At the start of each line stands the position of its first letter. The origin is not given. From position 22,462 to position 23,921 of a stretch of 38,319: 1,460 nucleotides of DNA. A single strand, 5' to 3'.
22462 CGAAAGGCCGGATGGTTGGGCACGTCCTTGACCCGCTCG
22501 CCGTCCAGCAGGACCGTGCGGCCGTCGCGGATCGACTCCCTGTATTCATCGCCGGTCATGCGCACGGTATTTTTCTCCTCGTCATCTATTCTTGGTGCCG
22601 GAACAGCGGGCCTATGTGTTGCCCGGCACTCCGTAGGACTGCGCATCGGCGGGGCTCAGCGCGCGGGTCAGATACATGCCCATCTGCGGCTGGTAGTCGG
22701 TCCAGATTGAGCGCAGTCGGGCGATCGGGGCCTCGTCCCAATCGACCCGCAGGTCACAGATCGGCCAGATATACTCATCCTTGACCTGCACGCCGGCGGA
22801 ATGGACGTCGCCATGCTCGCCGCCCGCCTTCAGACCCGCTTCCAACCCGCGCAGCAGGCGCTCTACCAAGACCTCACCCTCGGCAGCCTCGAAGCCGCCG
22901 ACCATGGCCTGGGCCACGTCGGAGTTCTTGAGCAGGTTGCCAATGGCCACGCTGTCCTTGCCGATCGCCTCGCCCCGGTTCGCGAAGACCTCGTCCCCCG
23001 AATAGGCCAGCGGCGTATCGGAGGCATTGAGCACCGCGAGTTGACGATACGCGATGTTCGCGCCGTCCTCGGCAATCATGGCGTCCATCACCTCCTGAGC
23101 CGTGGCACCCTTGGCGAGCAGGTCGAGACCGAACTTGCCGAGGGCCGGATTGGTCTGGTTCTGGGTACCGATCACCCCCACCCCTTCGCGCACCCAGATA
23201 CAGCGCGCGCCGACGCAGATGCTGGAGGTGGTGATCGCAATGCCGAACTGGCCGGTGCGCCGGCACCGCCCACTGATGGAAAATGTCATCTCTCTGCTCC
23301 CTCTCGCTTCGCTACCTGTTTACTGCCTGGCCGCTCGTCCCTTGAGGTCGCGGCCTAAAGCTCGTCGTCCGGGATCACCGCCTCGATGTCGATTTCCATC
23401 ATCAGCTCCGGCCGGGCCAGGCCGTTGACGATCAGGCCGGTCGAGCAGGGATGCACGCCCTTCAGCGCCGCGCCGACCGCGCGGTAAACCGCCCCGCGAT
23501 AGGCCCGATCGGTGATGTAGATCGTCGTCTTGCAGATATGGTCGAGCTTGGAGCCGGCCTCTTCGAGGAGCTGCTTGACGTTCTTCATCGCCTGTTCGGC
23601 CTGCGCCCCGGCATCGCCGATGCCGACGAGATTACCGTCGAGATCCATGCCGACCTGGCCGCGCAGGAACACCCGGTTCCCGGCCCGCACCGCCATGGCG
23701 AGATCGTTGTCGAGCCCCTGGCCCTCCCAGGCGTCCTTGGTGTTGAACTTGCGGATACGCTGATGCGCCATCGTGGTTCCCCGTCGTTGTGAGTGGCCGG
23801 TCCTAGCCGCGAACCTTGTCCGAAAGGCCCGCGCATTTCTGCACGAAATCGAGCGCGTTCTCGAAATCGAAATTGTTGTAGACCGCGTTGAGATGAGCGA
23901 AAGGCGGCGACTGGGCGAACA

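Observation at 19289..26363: Two tandem HpaB-like oxygenase + RidA modules flanking a DUF1028 Ntn-hydrolase, with an MFS transporter and divergent LysR: an unassigned catabolic operon with no flavin reductase in cis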

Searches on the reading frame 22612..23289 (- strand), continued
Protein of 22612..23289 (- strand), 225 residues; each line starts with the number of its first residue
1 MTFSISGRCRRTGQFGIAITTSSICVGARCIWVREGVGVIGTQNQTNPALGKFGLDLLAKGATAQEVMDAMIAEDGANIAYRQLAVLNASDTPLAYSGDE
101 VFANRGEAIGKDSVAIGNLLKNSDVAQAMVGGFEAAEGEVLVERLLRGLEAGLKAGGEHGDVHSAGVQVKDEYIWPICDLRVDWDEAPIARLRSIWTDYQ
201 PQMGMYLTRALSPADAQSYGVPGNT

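Call 62: get_annotated_region(hit=H29, flank=8000)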
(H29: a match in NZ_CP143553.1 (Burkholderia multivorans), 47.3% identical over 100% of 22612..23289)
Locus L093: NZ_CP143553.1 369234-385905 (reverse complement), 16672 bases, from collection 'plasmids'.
description: Burkholderia multivorans strain 2023CK-01339 plasmid unnamed2, complete sequence
organism: Burkholderia multivorans (NCBI taxid 87883)
taxonomy: Bacteria; Pseudomonadota; Betaproteobacteria; Burkholderiales; Burkholderiaceae; Burkholderia; Burkholderia multivorans
host: -; source: Homo sapiens,bronchoalveolar lavage; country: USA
typing (MOB-suite, as given by PLSDB): non-mobilizable; mating-pair formation MPF_T
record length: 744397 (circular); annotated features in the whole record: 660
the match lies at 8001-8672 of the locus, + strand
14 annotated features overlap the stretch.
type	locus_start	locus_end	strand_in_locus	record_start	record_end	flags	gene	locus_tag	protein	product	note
CDS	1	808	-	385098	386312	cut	glp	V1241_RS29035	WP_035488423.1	gephyrin-like molybdotransferase Glp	GO:0006777 - Mo-molybdopterin cofactor biosynthetic process [Evidence IEA]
CDS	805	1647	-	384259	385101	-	fdhD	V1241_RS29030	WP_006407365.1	formate dehydrogenase accessory sulfurtransferase FdhD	GO:0009061 - anaerobic respiration [Evidence IEA]; GO:0015942 - formate metabolic process [Evidence IEA]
CDS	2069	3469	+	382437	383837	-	-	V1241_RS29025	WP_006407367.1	cytochrome ubiquinol oxidase subunit I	GO:0019646 - aerobic electron transport chain [Evidence IEA]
CDS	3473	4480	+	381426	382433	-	cydB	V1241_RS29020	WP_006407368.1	cytochrome d ubiquinol oxidase subunit II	-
CDS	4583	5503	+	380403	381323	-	-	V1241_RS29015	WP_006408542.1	bestrophin family ion channel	-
CDS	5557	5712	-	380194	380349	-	-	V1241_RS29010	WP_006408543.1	hypothetical protein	-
CDS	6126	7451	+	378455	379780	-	-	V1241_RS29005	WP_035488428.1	NAD(P)/FAD-dependent oxidoreductase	-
CDS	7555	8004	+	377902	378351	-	-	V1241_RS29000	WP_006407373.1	RidA family protein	-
CDS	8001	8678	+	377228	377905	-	-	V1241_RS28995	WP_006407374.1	DUF1028 domain-containing protein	-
CDS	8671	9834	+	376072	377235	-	argE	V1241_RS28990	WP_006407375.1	acetylornithine deacetylase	GO:0006592 - ornithine biosynthetic process [Evidence IEA]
CDS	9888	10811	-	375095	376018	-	-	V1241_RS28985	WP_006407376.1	LysR substrate-binding domain-containing protein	-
CDS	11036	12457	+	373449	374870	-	-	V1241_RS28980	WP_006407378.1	cytosine permease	-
CDS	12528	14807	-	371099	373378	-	-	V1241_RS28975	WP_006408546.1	FdhF/YdeP family oxidoreductase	-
CDS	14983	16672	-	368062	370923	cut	-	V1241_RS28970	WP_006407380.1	AAA family ATPase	-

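Call 67: search_protein_families(library=ncbifam, max_evalue=0.00001, proteins=[L093:6126-7451:+, L093:7555-8004:+, L093:8001-8678:+, L093:8671-9834:+, L093:9888-10811:-])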
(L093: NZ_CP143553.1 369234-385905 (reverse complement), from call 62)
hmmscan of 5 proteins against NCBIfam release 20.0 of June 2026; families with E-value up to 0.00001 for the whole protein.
L093:6126-7451:+ (441 aa): 6 families
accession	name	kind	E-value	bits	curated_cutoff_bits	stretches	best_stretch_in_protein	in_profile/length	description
TIGR04046.1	MSMEG_0569_nitr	hypoth_equivalog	1.9e-112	376.2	498.35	1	10-406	3-400/400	MSMEG_0569 family flavin-dependent oxidoreductase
NF040505.1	ArsO_flavin_mono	equivalog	1.7e-34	119.8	425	1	9-195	2-187/346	ArsO family NAD(P)H-dependent flavin-containing monooxygenase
TIGR04018.1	Bthiol_YpdA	hypoth_equivalog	3.9e-12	45.6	339.9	1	9-196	1-180/316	YpdA family putative bacillithiol disulfide reductase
NF008425.0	PRK11259.1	equivalog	8.6e-08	31.5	257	0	89-145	158-212/377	N-methyl-L-tryptophan oxidase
TIGR02032.1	GG-red-SF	subfamily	6.9e-06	26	158.8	0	9-41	2-34/297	geranylgeranyl reductase family protein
TIGR03467.1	HpnE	equivalog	8.3e-06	25.4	283.05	0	89-138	216-265/430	hydroxysqualene dehydroxylase HpnE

L093:7555-8004:+ (149 aa): 2 families
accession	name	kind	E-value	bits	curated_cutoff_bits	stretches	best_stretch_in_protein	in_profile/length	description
TIGR00004.1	TIGR00004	subfamily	1.8e-16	60.5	106.25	1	28-135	17-124/125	Rid family detoxifying hydrolase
TIGR03610.1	RutC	equivalog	2.5e-07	30.9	169.1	1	30-136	21-126/127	pyrimidine utilization protein C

L093:8001-8678:+ (225 aa): 0 families

L093:8671-9834:+ (387 aa): 47 families (the best 25 are shown)
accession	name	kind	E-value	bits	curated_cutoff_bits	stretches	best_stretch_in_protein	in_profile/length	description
NF005710.0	PRK07522.1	subfamily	7.1e-173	575.2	412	1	5-384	9-389/391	acetylornithine deacetylase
TIGR01892.1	AcOrn-deacetyl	equivalog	1.3e-122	409.4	297.7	1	9-379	2-364/365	acetylornithine deacetylase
NF003474.0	PRK05111.1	equivalog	1.1e-76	258.2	460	1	22-383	30-380/383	acetylornithine deacetylase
TIGR01910.1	DapE-ArgE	subfamily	5.8e-57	193.6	217.6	1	9-369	3-367/373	ArgE/DapE family deacylase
NF006400.0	PRK08651.1-3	equivalog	9.1e-43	146.6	374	1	6-384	12-407/410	succinyl-diaminopimelate desuccinylase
NF006365.0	PRK08588.1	subfamily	1.4e-41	143.1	289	1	6-371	9-368/383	succinyl-diaminopimelate desuccinylase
NF009557.0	PRK13009.1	equivalog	6.6e-40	137.4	284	1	8-383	7-374/377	succinyl-diaminopimelate desuccinylase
NF006399.0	PRK08651.1-2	equivalog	3.7e-38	131.6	381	1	12-375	12-396/405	succinyl-diaminopimelate desuccinylase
TIGR01900.1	dapE-gram_pos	equivalog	4e-37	127.9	304.2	1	8-378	7-348/351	succinyl-diaminopimelate desuccinylase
NF006439.0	PRK08737.1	equivalog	1.8e-36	126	345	1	11-375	13-356/364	acetylornithine deacetylase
TIGR01246.1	dapE_proteo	equivalog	1.8e-34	119.4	361.8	1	8-277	3-271/370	succinyl-diaminopimelate desuccinylase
NF009555.0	PRK13004.1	equivalog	5.8e-34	117.6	321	1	65-385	70-397/399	YgeY family selenium metabolism-linked hydrolase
NF005306.0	PRK06837.1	subfamily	2.4e-31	109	376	1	62-277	93-311/427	ArgE/DapE family deacylase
NF005373.0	PRK06915.1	equivalog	1.5e-27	96.7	428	1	60-377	89-411/422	peptidase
NF006402.0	PRK08651.1-5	equivalog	5.6e-27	94.7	369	1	20-372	17-356/369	succinyl-diaminopimelate desuccinylase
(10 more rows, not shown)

L093:9888-10811:- (307 aa): 49 families (the best 25 are shown)
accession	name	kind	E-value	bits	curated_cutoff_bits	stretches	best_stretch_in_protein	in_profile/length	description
NF053705.1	TransRegGltCGpos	equivalog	1.7e-41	142.4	350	1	6-300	3-295/300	glutamate biosynthesis transcriptional regulator GltC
NF040786.1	LysR_Sec_metab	equivalog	8.1e-39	133.4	250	1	6-296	3-296/298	selenium metabolism-associated LysR family transcriptional regulator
NF047520.1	trans_act_CidR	equivalog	1.4e-34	119.7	415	1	6-296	3-290/292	cidABC operon transcriptional activator CidR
NF045775.1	acetoin_reg_AlsR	exception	6.3e-34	117.8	430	1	6-249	3-247/290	acetoin biosynthesis transcriptional regulator AlsR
TIGR03339.1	phn_lysR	subfamily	2.3e-33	115.7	341.1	1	8-292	1-277/279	aminoethylphosphonate catabolism associated LysR family transcriptional regulator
NF008416.0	PRK11242.1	equivalog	4.7e-30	104.9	277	1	6-299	3-292/300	transcriptional regulator CynR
NF007307.0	PRK09791.1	equivalog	1.7e-27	96.3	336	1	5-268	6-267/302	LysR family transcriptional regulator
NF008722.0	PRK11716.1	equivalog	2.5e-27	95.6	246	1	6-244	3-241/293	HTH-type transcriptional activator IlvY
NF008361.0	PRK11151.1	equivalog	9.9e-27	94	329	1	6-245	3-241/305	DNA-binding transcriptional regulator OxyR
NF007385.0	PRK09906.1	equivalog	1e-26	93.8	356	1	6-300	3-293/296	DNA-binding transcriptional regulator HcaR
NF009326.0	PRK12681.1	equivalog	1.3e-25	90.6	436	1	6-251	3-250/324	HTH-type transcriptional regulator CysB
NF009327.0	PRK12684.1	subfamily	2.3e-25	89.5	402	1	6-246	3-245/313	CysB family HTH-type transcriptional regulator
TIGR02424.1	TF_pcaQ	equivalog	4.4e-25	88.2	303.8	1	6-198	5-197/300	pca operon transcription factor PcaQ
NF040710.1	benzoate_CatM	exception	5.4e-25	88.3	580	1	6-244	3-243/293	cis,cis-muconate-binding transcription regulator CatM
NF045990.1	TransRegCbbRRhodb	equivalog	8.2e-25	87.5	450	1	4-198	6-199/304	LysR family regulator CbbR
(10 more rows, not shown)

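Call 74: search_protein_families(library=pfam, proteins=[L093:6126-7451:+])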
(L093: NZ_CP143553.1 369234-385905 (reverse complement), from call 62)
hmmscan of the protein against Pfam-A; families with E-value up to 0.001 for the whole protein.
L093:6126-7451:+ (441 aa): 12 families
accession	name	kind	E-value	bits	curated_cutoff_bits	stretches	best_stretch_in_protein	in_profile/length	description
PF13738.12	Pyr_redox_3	-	8.5e-28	97.9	30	1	11-197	1-193/305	Pyridine nucleotide-disulphide oxidoreductase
PF07992.20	Pyr_redox_2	-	1.4e-11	44.8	26.1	1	9-196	2-170/291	Pyridine nucleotide-disulphide oxidoreductase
PF01266.30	DAO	-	1.4e-10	41.7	27.9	1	62-147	126-223/353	FAD dependent oxidoreductase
PF13434.12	Lys_Orn_oxgnase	-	2e-08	34.2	21.3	1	78-193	92-213/339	L-lysine 6-monooxygenase/L-ornithine 5-monooxygenase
PF13454.12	NAD_binding_9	-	1.3e-07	32.1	21.8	0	68-136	80-154/155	FAD-NAD(P)-binding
PF01494.25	FAD_binding_3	-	3.2e-07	30.3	22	0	8-40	2-34/349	FAD binding domain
PF00743.25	FMO-like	-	5.1e-07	29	22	1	76-198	79-213/532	Flavin-binding monooxygenase-like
PF00070.33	Pyr_redox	-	6.7e-06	27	22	0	171-196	2-27/82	Pyridine nucleotide-disulphide oxidoreductase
PF03486.20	HI0933_like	-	1.2e-05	25.3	50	0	81-136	109-164/244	HI0933-like protein Rossmann domain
PF13450.12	NAD_binding_8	-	9e-05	23.1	21.9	0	12-49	1-39/68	NAD(P)-binding Rossmann-like domain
PF01134.28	GIDA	-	0.00021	20.9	22.1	0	171-197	2-28/391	Glucose inhibited division protein A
PF05834.18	Lycopene_cycl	-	0.00071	19.2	23.4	0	171-212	2-41/380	Lycopene cyclase protein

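Call 82: list_cluster_members(proteins=[L093:6126-7451:+, L093:7555-8004:+, L093:8001-8678:+, L093:8671-9834:+, L093:9888-10811:-])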
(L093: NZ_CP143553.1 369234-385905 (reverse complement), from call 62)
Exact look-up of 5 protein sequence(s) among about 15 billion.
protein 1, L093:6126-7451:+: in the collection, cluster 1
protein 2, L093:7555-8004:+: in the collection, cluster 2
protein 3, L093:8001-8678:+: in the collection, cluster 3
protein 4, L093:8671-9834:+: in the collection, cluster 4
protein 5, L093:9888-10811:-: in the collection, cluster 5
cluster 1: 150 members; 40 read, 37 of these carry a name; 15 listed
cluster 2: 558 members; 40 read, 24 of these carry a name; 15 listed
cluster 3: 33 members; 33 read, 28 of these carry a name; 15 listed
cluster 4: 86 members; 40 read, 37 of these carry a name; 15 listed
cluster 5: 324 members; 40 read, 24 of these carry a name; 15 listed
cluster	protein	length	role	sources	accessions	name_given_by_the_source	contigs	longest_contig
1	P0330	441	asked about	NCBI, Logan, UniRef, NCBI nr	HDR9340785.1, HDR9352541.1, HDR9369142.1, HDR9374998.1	flavin-containing monooxygenase [Burkholderia multivorans] | flavin-containing monooxygenase n=1 Tax=Burkholderia multivorans TaxID=87883 ... | NAD(P)/FAD-dependent oxidoreductase [Burkholderia multivorans]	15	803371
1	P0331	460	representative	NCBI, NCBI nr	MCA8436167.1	NAD(P)/FAD-dependent oxidoreductase [Burkholderia multivorans]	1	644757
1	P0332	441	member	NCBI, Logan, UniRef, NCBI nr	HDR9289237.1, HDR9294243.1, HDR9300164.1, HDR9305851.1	NAD(P)/FAD-dependent oxidoreductase [Burkholderia multivorans] | FAD-dependent oxidoreductase n=1 Tax=Burkholderia multivorans TaxID=87883 ...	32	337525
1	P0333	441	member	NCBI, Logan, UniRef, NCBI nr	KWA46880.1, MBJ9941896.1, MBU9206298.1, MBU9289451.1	NAD(P)-binding domain-containing protein [Burkholderia multivorans] | flavin-containing monooxygenase n=1 Tax=Burkholderia multivorans TaxID=87883 ... | NAD(P)/FAD-dependent oxidoreductase [Burkholderia multivorans]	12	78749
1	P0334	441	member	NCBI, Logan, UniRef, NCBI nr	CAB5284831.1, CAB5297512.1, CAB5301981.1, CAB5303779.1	FAD dependent oxidoreductase [Burkholderia multivorans] | flavin-containing monooxygenase n=1 Tax=Burkholderia multivorans TaxID=87883 ... | NAD(P)/FAD-dependent oxidoreductase [Burkholderia multivorans]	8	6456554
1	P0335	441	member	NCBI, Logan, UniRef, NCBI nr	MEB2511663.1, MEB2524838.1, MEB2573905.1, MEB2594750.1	NAD(P)/FAD-dependent oxidoreductase [Burkholderia multivorans] | flavin-containing monooxygenase n=1 Tax=Burkholderia multivorans TaxID=87883 ...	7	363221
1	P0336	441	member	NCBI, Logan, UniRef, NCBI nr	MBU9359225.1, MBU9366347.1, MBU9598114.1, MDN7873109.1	NAD(P)/FAD-dependent oxidoreductase [Burkholderia multivorans] | NAD(P)/FAD-dependent oxidoreductase n=1 Tax=Burkholderia multivorans TaxID=87883 ...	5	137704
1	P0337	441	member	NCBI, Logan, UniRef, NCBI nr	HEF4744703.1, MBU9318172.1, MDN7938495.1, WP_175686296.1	TPA: NAD(P)-binding domain-containing protein [Burkholderia multivorans] | flavin-containing monooxygenase n=1 Tax=Burkholderia multivorans TaxID=87883 ... | NAD(P)/FAD-dependent oxidoreductase [Burkholderia multivorans]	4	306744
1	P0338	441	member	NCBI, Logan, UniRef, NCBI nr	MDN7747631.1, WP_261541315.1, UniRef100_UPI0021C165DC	flavin-containing monooxygenase [Burkholderia multivorans] | flavin-containing monooxygenase n=1 Tax=Burkholderia multivorans TaxID=87883 ... | NAD(P)/FAD-dependent oxidoreductase [Burkholderia multivorans]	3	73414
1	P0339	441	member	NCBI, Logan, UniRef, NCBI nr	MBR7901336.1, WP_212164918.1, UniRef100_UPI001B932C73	flavin-containing monooxygenase [Burkholderia multivorans] | flavin-containing monooxygenase n=1 Tax=Burkholderia multivorans TaxID=87883 ... | NAD(P)-binding domain-containing protein [Burkholderia multivorans]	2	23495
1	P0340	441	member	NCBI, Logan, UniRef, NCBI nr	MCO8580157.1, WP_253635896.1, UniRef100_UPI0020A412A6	NAD(P)-binding domain-containing protein [Burkholderia multivorans] | flavin-containing monooxygenase n=1 Tax=Burkholderia multivorans TaxID=87883 ... | NAD(P)/FAD-dependent oxidoreductase [Burkholderia multivorans]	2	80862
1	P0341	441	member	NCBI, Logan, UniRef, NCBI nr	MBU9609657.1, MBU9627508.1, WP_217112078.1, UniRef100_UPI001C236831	flavin-containing monooxygenase [Burkholderia multivorans] | flavin-containing monooxygenase n=1 Tax=Burkholderia multivorans TaxID=87883 ... | NAD(P)/FAD-dependent oxidoreductase [Burkholderia multivorans]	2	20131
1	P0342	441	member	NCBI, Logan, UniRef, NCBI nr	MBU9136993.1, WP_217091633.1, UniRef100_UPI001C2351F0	NAD(P)/FAD-dependent oxidoreductase [Burkholderia multivorans] | flavin-containing monooxygenase n=1 Tax=Burkholderia multivorans TaxID=87883 ...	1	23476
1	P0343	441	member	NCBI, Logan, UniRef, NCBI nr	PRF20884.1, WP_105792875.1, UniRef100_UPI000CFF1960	flavin-containing monooxygenase [Burkholderia multivorans] | flavin-containing monooxygenase n=1 Tax=Burkholderia multivorans TaxID=87883 ... | NAD(P)/FAD-dependent oxidoreductase [Burkholderia multivorans]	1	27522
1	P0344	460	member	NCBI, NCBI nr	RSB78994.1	FAD-dependent oxidoreductase [Burkholderia multivorans]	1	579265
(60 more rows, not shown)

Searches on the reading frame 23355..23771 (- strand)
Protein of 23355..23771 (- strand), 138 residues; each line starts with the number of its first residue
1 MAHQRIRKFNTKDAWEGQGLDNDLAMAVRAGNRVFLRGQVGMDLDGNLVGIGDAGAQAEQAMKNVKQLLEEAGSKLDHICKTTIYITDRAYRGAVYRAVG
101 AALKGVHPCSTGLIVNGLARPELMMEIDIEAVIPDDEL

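Call 3: search_protein_families(library=pfam, proteins=[window:23355-23771:-])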
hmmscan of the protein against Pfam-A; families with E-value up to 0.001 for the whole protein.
window:23355-23771:- (138 aa): 1 family
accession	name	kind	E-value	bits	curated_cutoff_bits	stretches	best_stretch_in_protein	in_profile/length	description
PF01042.26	Ribonuc_L-PSP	-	6.5e-19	68.6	27.3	1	26-132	13-120/121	Endoribonuclease L-PSP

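Call 4: search_protein_families(library=ncbifam, proteins=[window:23355-23771:-])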
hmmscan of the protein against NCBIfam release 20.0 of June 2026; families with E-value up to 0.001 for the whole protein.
window:23355-23771:- (138 aa): 3 families
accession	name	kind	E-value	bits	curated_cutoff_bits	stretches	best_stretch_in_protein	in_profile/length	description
TIGR00004.1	TIGR00004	subfamily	1.6e-14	54.2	106.25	1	26-129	18-121/125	Rid family detoxifying hydrolase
TIGR03610.1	RutC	equivalog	9.7e-11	41.8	169.1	1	27-129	21-122/127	pyrimidine utilization protein C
NF008490.0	PRK11401.1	equivalog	8.8e-05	22.4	222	1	27-98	20-93/129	enamine/imine deaminase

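Call 34: search_solved_structures(query=window:23355-23771:-, max_evalue=0.00001, show_alignments=3)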
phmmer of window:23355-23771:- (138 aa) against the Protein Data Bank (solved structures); distinct sequences matched with E-value up to 0.00001: 28.
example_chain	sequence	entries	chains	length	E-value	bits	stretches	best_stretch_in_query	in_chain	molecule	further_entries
5v4f_A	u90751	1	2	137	1e-10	45.1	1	28-131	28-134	Putative translational inhibitor protein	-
3r0p_A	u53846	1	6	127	1.6e-10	44.5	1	25-124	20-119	L-PSP putative endoribonuclease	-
2csl_A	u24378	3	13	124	3.1e-10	43.6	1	24-90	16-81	protein translation initiation inhibitor | translation initiation inhibitor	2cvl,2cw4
5yu2_A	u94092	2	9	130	2.4e-09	40.7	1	30-105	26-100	Translation initiation inhibitor homologue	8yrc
2dyy_A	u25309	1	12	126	3e-09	40.3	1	25-93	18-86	UPF0076 protein PH0854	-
2ig8_A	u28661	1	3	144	1.4e-08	38.2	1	53-132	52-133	Hypothetical protein PA3499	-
1jd1_A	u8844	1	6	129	1.8e-08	37.9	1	26-132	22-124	HYPOTHETICAL 13.9 KDA PROTEIN IN FCY2-PET117 INTERGENIC REGION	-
6l8p_A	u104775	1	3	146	4.7e-08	36.5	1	24-120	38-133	RidA family protein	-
1qah_A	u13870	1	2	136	6.2e-08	36.1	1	25-121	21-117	PERCHLORIC ACID SOLUBLE PROTEIN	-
3k0t_A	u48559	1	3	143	8.4e-08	35.7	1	25-128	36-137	Endoribonuclease L-PSP, putative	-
1oni_A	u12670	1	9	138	9.6e-08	35.5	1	22-112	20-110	14.5 kDa translational inhibitor protein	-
9n80_A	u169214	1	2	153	1.3e-07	35.1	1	22-111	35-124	2-iminobutanoate/2-iminopropanoate deaminase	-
3l7q_A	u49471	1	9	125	1.3e-07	35.1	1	30-129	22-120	Putative translation initiation inhibitor, aldR regulator-like protein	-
1xrg_A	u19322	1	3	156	1.3e-07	35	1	25-121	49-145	Putative translation initiation inhibitor, yjgF family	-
3m1x_A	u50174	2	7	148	1.7e-07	34.7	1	26-110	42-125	putative Endoribonuclease L-PSP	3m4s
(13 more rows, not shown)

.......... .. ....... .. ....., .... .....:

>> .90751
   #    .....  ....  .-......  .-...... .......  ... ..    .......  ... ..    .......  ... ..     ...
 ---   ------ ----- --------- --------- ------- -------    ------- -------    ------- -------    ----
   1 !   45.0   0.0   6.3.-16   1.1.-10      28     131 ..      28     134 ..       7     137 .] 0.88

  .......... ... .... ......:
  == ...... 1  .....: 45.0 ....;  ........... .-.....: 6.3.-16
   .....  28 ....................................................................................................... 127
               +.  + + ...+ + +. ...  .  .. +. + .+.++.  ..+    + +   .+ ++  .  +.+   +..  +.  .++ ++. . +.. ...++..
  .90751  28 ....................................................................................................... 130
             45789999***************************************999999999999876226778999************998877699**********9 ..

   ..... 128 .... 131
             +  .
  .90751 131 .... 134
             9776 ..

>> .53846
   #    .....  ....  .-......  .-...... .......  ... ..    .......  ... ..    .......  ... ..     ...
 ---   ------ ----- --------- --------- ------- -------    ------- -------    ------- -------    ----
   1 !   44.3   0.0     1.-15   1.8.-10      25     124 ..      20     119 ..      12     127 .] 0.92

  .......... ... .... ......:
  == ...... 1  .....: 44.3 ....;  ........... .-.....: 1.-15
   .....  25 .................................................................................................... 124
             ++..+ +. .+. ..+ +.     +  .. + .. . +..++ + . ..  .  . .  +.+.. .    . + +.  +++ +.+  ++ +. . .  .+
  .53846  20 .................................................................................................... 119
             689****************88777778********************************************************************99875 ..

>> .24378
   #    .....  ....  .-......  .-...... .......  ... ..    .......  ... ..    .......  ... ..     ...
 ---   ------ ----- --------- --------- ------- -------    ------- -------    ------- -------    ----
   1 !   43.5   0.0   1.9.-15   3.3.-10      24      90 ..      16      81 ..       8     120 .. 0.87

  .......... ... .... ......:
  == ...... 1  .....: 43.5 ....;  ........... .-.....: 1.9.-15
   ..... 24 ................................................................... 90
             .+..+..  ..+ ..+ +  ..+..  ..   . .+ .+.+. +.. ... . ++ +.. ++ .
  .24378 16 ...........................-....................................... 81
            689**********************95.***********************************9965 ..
